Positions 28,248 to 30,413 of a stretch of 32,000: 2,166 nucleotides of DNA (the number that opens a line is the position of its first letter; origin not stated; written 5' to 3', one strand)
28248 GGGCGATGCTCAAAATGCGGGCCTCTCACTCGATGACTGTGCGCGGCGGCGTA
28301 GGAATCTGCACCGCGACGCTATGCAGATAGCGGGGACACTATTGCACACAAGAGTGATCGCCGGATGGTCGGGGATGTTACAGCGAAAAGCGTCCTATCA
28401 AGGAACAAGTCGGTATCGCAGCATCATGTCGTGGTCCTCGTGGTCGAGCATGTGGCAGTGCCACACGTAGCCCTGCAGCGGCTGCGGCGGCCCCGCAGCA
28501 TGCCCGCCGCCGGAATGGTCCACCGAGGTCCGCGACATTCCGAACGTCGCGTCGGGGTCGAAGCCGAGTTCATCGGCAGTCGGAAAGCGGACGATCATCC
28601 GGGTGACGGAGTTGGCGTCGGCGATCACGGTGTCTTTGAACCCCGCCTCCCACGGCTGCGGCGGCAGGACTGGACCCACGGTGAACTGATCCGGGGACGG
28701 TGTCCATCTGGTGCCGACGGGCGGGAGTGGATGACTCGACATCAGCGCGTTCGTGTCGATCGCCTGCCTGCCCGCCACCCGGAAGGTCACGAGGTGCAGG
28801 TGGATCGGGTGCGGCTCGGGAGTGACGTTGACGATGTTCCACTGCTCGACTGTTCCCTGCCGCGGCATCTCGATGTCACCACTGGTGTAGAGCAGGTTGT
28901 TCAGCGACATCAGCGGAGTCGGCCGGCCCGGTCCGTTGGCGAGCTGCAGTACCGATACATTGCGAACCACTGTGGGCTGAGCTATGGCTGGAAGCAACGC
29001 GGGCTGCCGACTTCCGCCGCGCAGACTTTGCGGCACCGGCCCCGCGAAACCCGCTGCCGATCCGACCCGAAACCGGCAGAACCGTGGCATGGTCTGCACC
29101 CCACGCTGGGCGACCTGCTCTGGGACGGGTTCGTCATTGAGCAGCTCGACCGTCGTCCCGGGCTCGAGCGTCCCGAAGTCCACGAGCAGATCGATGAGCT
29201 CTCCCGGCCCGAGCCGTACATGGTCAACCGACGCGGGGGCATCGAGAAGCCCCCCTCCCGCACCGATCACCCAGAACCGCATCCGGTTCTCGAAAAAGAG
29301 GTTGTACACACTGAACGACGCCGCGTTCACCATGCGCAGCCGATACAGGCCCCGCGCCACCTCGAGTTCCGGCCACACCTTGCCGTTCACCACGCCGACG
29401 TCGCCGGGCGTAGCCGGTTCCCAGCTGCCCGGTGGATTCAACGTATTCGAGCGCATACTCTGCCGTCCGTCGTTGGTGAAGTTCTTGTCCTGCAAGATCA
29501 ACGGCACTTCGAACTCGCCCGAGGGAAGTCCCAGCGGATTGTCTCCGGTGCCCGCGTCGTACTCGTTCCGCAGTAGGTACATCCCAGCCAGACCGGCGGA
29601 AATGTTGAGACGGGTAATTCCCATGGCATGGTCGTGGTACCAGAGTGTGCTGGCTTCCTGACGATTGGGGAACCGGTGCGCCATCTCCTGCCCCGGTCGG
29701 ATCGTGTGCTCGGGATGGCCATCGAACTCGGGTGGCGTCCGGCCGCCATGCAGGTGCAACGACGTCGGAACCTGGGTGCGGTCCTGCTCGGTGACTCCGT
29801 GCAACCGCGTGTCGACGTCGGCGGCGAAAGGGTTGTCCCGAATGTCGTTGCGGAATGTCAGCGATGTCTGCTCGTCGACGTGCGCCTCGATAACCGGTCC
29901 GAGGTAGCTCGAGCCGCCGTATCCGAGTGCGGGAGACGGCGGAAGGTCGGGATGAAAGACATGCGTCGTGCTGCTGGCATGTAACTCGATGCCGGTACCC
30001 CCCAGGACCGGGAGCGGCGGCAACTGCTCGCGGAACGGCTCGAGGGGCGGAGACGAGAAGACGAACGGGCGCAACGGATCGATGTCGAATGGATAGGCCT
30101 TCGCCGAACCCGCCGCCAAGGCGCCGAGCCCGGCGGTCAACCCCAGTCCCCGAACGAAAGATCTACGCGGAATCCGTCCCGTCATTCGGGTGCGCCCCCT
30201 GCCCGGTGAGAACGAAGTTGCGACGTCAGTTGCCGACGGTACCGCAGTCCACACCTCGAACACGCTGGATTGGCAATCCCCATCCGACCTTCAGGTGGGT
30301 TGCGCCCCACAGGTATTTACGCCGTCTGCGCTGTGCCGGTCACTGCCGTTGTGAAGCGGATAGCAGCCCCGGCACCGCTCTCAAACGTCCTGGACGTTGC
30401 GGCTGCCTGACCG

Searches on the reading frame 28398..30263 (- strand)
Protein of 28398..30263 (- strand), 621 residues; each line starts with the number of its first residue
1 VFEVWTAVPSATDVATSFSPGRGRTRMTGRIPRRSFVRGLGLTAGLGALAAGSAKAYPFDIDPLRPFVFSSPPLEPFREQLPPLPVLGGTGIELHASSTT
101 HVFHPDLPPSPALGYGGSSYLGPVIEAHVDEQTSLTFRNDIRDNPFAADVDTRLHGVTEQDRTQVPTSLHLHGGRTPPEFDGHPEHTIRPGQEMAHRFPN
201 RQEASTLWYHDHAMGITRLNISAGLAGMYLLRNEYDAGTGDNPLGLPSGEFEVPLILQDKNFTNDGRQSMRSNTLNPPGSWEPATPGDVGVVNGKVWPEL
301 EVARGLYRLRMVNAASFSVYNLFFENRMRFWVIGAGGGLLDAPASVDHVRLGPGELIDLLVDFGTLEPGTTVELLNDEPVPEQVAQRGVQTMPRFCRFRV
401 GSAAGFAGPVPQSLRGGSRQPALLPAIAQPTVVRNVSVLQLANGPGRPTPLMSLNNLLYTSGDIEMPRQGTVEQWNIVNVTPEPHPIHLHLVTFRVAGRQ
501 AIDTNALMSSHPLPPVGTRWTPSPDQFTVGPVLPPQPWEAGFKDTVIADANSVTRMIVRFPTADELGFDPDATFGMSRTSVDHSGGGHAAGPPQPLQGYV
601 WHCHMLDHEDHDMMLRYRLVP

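Call 11: search_protein_families(library=pfam, proteins=[window:28398-30263:-], max_evalue=0.001)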
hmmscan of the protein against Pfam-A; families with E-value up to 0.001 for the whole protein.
window:28398-30263:- (621 aa): 3 families
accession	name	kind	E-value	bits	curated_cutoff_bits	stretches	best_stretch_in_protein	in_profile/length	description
PF07732.21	Cu-oxidase_3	-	4.6e-15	56.2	21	1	164-233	46-116/119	Multicopper oxidase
PF07731.20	Cu-oxidase_2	-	4.4e-13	49.6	20.4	1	452-554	23-101/137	Multicopper oxidase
PF00394.28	Cu-oxidase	-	0.00016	22.3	21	1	287-363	36-122/157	Multicopper oxidase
